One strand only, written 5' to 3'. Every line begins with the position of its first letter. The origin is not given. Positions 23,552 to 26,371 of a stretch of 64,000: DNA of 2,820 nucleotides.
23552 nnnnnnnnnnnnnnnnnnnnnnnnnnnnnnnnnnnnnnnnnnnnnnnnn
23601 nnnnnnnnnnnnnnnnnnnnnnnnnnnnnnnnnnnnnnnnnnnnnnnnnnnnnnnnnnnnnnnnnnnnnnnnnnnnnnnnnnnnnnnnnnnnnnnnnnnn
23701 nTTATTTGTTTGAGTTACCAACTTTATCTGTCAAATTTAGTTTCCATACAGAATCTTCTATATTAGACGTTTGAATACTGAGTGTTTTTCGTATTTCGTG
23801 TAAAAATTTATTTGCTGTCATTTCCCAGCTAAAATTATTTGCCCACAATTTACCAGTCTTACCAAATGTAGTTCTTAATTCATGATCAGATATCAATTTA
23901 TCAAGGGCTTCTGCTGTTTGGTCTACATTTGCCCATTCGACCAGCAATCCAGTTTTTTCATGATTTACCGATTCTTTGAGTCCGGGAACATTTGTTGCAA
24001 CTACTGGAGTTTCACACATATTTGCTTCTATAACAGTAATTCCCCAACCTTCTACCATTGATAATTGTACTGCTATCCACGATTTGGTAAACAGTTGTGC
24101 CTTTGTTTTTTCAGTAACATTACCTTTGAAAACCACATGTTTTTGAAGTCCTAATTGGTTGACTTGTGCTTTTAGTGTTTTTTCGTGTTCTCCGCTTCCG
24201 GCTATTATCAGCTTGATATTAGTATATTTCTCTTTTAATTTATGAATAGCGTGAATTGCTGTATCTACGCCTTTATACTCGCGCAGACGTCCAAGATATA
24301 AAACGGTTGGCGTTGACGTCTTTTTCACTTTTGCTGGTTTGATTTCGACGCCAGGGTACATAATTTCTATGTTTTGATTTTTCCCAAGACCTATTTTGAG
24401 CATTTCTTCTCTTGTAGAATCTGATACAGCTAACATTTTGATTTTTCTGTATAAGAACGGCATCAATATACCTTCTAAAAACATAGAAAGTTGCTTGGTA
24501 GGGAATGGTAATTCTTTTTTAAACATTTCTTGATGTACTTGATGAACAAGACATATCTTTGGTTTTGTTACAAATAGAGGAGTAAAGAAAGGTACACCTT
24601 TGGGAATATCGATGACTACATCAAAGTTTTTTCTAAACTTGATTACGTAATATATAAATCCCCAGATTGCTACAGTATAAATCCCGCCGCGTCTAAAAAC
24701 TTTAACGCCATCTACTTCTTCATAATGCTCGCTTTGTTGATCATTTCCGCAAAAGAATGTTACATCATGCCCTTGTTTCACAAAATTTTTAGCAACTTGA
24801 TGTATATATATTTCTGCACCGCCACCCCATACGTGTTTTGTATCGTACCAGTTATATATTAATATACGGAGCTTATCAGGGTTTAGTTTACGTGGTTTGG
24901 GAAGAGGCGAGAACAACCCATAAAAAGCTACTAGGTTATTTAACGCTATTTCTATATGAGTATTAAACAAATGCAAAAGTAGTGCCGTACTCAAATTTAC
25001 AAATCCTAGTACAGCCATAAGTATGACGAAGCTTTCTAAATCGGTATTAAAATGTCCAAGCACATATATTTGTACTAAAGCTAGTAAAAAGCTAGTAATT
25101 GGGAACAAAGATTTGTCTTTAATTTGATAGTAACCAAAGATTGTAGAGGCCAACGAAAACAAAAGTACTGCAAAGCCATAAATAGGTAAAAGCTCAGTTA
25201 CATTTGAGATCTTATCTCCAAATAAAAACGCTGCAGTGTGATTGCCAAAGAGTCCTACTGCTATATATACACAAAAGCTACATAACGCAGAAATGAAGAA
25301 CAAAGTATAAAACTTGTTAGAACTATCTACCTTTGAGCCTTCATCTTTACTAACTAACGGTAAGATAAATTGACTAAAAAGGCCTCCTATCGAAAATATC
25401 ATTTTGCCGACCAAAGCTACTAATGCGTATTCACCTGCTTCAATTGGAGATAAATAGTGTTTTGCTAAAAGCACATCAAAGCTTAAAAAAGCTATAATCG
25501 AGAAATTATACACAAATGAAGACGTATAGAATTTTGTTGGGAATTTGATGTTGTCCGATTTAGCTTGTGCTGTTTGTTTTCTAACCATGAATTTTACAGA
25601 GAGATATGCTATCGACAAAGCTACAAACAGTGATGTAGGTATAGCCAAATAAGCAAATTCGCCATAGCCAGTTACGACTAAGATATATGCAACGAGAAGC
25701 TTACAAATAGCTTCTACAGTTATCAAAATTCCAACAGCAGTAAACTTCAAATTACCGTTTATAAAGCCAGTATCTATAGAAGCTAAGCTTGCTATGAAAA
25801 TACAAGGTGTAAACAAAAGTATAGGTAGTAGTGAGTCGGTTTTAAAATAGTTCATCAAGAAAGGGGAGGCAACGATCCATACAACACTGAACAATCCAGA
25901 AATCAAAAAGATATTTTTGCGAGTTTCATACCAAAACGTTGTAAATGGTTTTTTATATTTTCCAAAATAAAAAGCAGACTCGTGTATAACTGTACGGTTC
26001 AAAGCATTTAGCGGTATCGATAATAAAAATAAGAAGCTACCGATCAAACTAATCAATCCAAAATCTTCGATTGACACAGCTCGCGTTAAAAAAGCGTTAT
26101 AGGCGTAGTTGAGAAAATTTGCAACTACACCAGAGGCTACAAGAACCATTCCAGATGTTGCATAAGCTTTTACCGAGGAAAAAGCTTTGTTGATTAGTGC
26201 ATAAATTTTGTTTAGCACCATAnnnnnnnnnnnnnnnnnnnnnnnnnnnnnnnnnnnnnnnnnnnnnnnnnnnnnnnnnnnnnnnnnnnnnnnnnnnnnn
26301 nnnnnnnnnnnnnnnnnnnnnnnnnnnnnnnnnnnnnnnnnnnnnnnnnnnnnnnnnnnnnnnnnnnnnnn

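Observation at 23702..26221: Wzx-like flippase fused to a GT4 glycosyltransferase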

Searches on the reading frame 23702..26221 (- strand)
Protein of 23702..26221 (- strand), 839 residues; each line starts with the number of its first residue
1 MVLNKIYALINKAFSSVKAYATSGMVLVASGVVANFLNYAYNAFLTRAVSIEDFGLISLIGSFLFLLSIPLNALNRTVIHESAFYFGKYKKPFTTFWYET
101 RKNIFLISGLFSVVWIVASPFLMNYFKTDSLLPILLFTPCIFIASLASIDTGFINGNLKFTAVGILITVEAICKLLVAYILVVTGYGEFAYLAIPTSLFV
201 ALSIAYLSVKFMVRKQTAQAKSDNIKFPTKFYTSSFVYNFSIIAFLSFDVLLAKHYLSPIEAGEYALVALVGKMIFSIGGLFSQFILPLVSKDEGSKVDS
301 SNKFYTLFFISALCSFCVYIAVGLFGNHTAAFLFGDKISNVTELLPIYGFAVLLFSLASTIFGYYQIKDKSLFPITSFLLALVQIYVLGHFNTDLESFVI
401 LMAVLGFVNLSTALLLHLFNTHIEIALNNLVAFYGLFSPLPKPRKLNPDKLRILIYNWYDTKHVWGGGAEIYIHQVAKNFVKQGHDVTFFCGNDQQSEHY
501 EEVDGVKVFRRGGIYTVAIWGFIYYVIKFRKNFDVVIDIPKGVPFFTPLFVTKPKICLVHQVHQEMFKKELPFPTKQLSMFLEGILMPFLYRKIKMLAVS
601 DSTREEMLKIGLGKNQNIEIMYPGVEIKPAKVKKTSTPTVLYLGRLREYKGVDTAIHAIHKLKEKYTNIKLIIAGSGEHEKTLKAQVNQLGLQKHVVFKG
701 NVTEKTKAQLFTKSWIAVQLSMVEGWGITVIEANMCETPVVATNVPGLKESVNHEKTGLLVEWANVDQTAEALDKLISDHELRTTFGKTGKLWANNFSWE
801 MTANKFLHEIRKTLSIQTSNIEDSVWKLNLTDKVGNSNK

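Call 3: search_protein_families(library=pfam, proteins=[window:23702-26221:-], max_evalue=0.01)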
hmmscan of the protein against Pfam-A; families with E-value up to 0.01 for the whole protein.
window:23702-26221:- (839 aa): 6 families
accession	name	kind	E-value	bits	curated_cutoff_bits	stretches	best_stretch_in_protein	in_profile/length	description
PF00534.26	Glycos_transf_1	-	3.6e-47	160.5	26.4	1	627-792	5-171/172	Glycosyl transferases group 1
PF13692.12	Glyco_trans_1_4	-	3.9e-33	115.1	27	1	638-779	2-142/142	Glycosyl transferases group 1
PF13439.12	Glyco_transf_4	-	9.9e-14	52.1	28.5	1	467-627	2-168/170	Glycosyltransferase Family 4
PF20706.3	GT4-conflict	-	8.1e-13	48.5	26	1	616-804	172-383/385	Family 4 Glycosyltransferase in conflict systems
PF13579.12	Glyco_trans_4_4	-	9e-06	26.5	29.7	1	467-620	1-154/158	Glycosyl transferase 4-like domain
PF13524.12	Glyco_trans_1_2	-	9.7e-05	22.8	25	1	658-791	5-126/144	Glycosyl transferase-like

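Call 4: search_protein_families(library=ncbifam, proteins=[window:23702-26221:-], max_evalue=0.01)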
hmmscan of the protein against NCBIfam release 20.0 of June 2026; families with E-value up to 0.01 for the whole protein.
window:23702-26221:- (839 aa): 41 families (the best 25 are shown)
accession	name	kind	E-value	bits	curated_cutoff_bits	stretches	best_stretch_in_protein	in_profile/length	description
TIGR03449.1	mycothiol_MshA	equivalog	3.2e-29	102.1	462.5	1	635-812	218-402/406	D-inositol-3-phosphate glycosyltransferase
NF041876.1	EPS_EpsE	equivalog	1.6e-27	96.7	400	1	633-803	210-386/389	exopolysaccharide biosynthesis GT4 family glycosyltransferase EpsE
NF041010.1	glycosy_Agl16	equivalog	1.8e-25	89.6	575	1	467-807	15-345/352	glycosylation protein Agl16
TIGR03088.1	stp2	hypoth_equivalog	5.2e-25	88.3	409.05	1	625-808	182-368/374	TIGR03088 family PEP-CTERM/XrtA system glycosyltransferase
TIGR02149.1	glgA_Coryne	subfamily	3.3e-23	82.4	302.4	1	596-808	148-385/391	glycogen synthase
TIGR03999.1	thiol_BshA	equivalog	3.6e-22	78.8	273.7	1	633-808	195-368/375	N-acetyl-alpha-D-glucosaminyl L-malate synthase BshA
NF038295.1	EPS_HpsP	equivalog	1e-21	77.4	550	1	627-809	197-383/388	hormogonium polysaccharide biosynthesis glycosyltransferase HpsP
TIGR04157.1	glyco_rSAM_CFB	subfamily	9.6e-21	74.2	400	1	639-780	229-367/406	TIGR04157 family glycosyltransferase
NF050063.1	ProtGlycPglJ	equivalog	1.7e-20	73.6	500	1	574-807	125-360/363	N-acetylgalactosamine-N,N'-diacetylbacillosaminyl-diphospho-undecaprenol 4-alpha-N-acetylgalactosaminyltransferase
NF038229.1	Glyco4_Geo_Pelo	equivalog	1.8e-18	66.7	400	1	615-806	132-329/338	GPMC system family 4 glycosyltransferase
TIGR04063.1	stp3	hypoth_equivalog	4.2e-17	62.1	442.05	1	639-806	215-388/397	TIGR04063 family PEP-CTERM/XrtA system glycosyltransferase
NF050056.1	ProtGlycPglH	equivalog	5.4e-17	61.9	600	1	634-811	176-351/354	GalNAc-alpha-(1->4)-GalNAc-alpha-(1->3)-diNAcBac-PP-undecaprenol alpha-1,4-N-acetyl-D-galactosaminyltransferase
NF046085.1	XrtY_assoc_Gly1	equivalog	7.5e-17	61.2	400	1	591-807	159-378/387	XrtY-associated glycosyltransferase XYAG1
NF047880.1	glyco_SdgA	exception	1.1e-16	60.5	800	1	631-805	309-482/488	serine-aspartate repeat adhesin O-glycosyltransferase SdgA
TIGR04047.1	MSMEG_0565_glyc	hypoth_equivalog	1.4e-16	60.6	259.85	1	632-808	188-369/373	MSMEG_0565 family glycosyltransferase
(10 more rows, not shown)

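Call 17: find_homologous_proteins(query=window:23705-26221:-, max_evalue=1e-20)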
Query window:23705-26221:- (839 aa): 52 proteins with E <= 1e-20 among 8000 candidates.
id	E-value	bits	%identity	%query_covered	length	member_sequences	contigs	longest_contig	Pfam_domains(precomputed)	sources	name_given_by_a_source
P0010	0.0e+0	1875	100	100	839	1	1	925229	PF00534.27,PF13579.13,PF13439.13,PF20706.4,PF13692.13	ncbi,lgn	-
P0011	3.6e-233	795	45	95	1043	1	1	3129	PF13632.13,PF00534.27,PF13579.13,PF13439.13,PF20706.4,PF13692.13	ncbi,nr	ncbi:MAG TPA: glycosyltransferase, partial [Candidatus Saccharimonadales bacterium]|nr:glycosyltrans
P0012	1.8e-230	786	45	95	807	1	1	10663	PF01943.23,PF00534.27,PF13579.13,PF13439.13,PF20706.4,PF13692.13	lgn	-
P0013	4.7e-227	774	44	95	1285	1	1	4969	PF13632.13,PF01943.23,PF13641.13,PF00534.27,PF13579.13,PF13439.13,PF00535.33,PF20706.4,PF13692.13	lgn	-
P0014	2.9e-226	772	46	94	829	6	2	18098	PF00534.27,PF13579.13,PF13439.13,PF20706.4,PF13692.13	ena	-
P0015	1.0e-223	763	43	99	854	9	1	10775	PF01943.23,PF00534.27,PF13439.13,PF20706.4,PF13692.13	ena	-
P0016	8.6e-221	754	44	94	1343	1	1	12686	PF13632.13,PF13641.13,PF00534.27,PF13579.13,PF13439.13,PF00535.33,PF20706.4,PF13692.13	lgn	-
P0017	2.6e-220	752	43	94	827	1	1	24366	PF00534.27,PF13579.13,PF13439.13,PF20706.4,PF13692.13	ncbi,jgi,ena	-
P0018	5.1e-220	751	45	95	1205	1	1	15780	PF13632.13,PF13641.13,PF00534.27,PF13579.13,PF13439.13,PF00535.33,PF20706.4,PF13692.13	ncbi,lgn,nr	ncbi:glycosyltransferase [Candidatus Gottesmanbacteria bacterium]|nr:glycosyltransferase [Candidatus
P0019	9.3e-217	740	43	95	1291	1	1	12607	PF13632.13,PF13506.14,PF13641.13,PF00534.27,PF13579.13,PF13439.13,PF00535.33,PF20706.4,PF13692.13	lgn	-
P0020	9.6e-216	737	44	93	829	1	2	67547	PF00534.27,PF13579.13,PF13439.13,PF20706.4,PF13692.13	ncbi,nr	ncbi:MAG TPA: glycosyltransferase [Patescibacteria group bacterium]|nr:glycosyltransferase [Patescib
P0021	1.2e-214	733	45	94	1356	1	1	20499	PF13632.13,PF13641.13,PF00534.27,PF13579.13,PF13439.13,PF00535.33,PF20706.4,PF13692.13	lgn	-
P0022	1.6e-214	733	43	95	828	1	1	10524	PF00534.27,PF13579.13,PF13524.13,PF13439.13,PF20706.4,PF13692.13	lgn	-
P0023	1.5e-212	726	43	95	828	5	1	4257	PF00534.27,PF13439.13,PF20706.4,PF13692.13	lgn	-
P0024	2.3e-211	723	42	95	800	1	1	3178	PF00534.27,PF13579.13,PF13439.13,PF20706.4,PF13692.13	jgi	jgi:glycosyltransferase involved in cell wall biosynthesis/O-antigen/teichoic acid export membrane p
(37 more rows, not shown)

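Call 19: find_encoding_contigs(protein=P0010, flank=10000, max_places=3)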
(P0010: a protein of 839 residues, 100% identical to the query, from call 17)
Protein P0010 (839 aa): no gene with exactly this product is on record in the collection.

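Call 44: find_related_loci(query=A3, collection=genome_contigs, flank=10000)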
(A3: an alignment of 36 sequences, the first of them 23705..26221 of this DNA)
Query A3 (839 aa) in genome_contigs; peptide patterns used: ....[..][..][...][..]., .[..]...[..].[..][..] (x = any residue, [..] = any of these).
600 stretches matched a pattern (row limit reached: there are more); 454 encode a relative of the query (tblastn E <= 1e-3); the best 80 are kept; 80 distinct loci.
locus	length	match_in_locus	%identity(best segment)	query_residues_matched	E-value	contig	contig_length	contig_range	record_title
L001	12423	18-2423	45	22-822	0e+0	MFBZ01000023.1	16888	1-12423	MAG: Candidatus Curtissbacteria bacterium RIFCSPLOWO2_12_FULL_41_16 rifcsplowo2_12_scaffold_6117, whole genome shotgun s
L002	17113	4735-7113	44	23-814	0e+0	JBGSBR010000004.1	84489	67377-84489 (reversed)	MAG: Weeksellaceae bacterium isolate NCIPD_CMAR_MAG_22 NODE_4_length_84489_cov_8.416007, whole genome shotgun sequence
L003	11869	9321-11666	43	24-808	0e+0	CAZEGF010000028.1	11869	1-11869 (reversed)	MAG TPA_asm: uncultured Gammaproteobacteria bacterium isolate SRP135725_co2_582 genome assembly, contig: k141_983726, wh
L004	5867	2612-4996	45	12-807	0e+0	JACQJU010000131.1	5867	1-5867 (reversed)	MAG: Candidatus Gottesmanbacteria bacterium isolate NC_groundwater_1159_Ag_S-0.1um_39_55 S_p1_S3_coassembly_k141_2068991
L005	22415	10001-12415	42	12-811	0e+0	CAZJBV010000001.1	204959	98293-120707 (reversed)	MAG TPA_asm: uncultured Gammaproteobacteria bacterium isolate binchicken_co144_1014 genome assembly, contig: NODE_129_le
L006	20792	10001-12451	42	5-816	0e+0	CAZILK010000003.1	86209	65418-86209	MAG TPA_asm: uncultured Candidatus Saccharibacteria bacterium isolate SRP342105_co1_447 genome assembly, contig: NODE_33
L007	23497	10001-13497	42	24-818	0e+0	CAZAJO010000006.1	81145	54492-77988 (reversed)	MAG TPA_asm: uncultured Gammaproteobacteria bacterium isolate SRP342105_co1_429 genome assembly, contig: NODE_370_length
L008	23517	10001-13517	44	24-806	0e+0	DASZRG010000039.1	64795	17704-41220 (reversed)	MAG TPA_asm: Patescibacteria group bacterium isolate SMAG_U6018 k141_976169, whole genome shotgun sequence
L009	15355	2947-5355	41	9-814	0e+0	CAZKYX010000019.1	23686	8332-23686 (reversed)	MAG TPA_asm: uncultured Gammaproteobacteria bacterium isolate SRP286056_co1_17 genome assembly, contig: NODE_2469_length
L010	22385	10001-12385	44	9-804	0e+0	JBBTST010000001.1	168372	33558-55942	MAG: Patescibacteria group bacterium isolate H41-bin102_1 H41_bin102_1_000000000001, whole genome shotgun sequence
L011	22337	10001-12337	42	22-806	0e+0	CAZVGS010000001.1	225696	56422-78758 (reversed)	MAG TPA_asm: uncultured Gammaproteobacteria bacterium isolate binchicken_co16_182 genome assembly, contig: NODE_58_lengt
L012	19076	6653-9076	41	12-814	0e+0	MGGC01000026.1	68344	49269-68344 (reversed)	MAG: Candidatus Woesebacteria bacterium RIFCSPHIGHO2_01_FULL_38_10 rifcsphigho2_01_scaffold_3471, whole genome shotgun s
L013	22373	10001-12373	43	24-814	0e+0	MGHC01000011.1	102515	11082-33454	MAG: Candidatus Woesebacteria bacterium RIFCSPLOWO2_01_FULL_39_10 rifcsplowo2_01_scaffold_2422, whole genome shotgun seq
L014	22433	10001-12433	41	22-832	0e+0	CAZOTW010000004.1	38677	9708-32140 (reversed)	MAG TPA_asm: uncultured Gammaproteobacteria bacterium isolate SRP080215_co1_129 genome assembly, contig: NODE_281_length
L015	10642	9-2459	40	18-822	0e+0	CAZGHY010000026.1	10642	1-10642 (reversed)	MAG TPA_asm: uncultured Gammaproteobacteria bacterium isolate SRP286056_co2_319 genome assembly, contig: NODE_10375_leng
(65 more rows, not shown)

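Call 60: predict_structure(alignment_id=A3)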
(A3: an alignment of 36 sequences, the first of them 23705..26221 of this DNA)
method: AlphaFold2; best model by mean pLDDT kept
length: 839 residues; sequences in the alignment: 36
mean_pLDDT: 87.8   pTM: 0.73
mean pLDDT of the five models: 87.8, 87.5, 86.5, 85.4, 84.6
residues with pLDDT >= 90: 501; 70-90: 273; 50-70: 45; < 50: 20
segments of 3 or more residues with pLDDT < 50: 824-839
pLDDT, mean of each block of 10 residues (from residue 1): 59 58 88 88 75 66 86 96 91 89 93 92 84 87 94 94 94 94 86 91 93 66 73 96 87 77 83 89 94 90 93 94 90 81 94 96 95 95 90 85 96 96 83 80 86 92 80 94 95 84 91 82 90 92 81 92 85 89 91 93 92 90 87 94 91 97 97 93 96 96 91 97 86 96 92 95 96 98 97 94 95 84 45 41
secondary structure, 60 per line:
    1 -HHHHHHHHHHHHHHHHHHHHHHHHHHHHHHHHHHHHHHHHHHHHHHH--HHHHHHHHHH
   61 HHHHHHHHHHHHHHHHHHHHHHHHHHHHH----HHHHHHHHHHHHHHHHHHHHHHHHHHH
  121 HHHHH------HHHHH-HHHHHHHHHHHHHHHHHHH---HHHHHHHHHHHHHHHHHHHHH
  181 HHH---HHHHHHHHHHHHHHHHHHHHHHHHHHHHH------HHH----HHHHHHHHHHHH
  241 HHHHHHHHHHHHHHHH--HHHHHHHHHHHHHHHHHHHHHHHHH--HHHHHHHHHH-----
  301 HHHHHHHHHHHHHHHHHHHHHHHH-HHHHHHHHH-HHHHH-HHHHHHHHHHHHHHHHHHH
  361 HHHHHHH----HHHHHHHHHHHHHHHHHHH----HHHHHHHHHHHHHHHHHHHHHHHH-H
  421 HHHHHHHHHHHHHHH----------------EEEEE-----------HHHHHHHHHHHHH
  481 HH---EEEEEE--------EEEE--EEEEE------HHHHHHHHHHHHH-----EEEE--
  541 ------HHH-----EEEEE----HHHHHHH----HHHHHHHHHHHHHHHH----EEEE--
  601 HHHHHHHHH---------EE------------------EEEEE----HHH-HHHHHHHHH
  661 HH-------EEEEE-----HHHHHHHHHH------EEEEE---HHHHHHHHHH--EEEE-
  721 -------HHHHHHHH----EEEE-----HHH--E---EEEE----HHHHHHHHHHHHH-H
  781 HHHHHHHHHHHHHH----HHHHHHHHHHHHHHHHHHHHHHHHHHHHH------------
elements in order (helices of 4 or more, strands of 3 or more residues): H2-48 H51-89 H94-125 H132-136 H138-156 H160-183 H187-215 H229-256 H259-283 H286-295 H301-324 H326-334 H336-340 H342-367 H372-390 H395-418 H420-435 E452-456 H468-482 E486-491 E500-503 E506-510 H517-529 E535-538 E555-559 H564-570 H575-590 E595-598 H601-609 E639-643 H652-662 E670-674 H680-689 E696-700 H704-713 E716-719 H728-735 E740-743 E758-761 H766-778 H780-794 H799-827
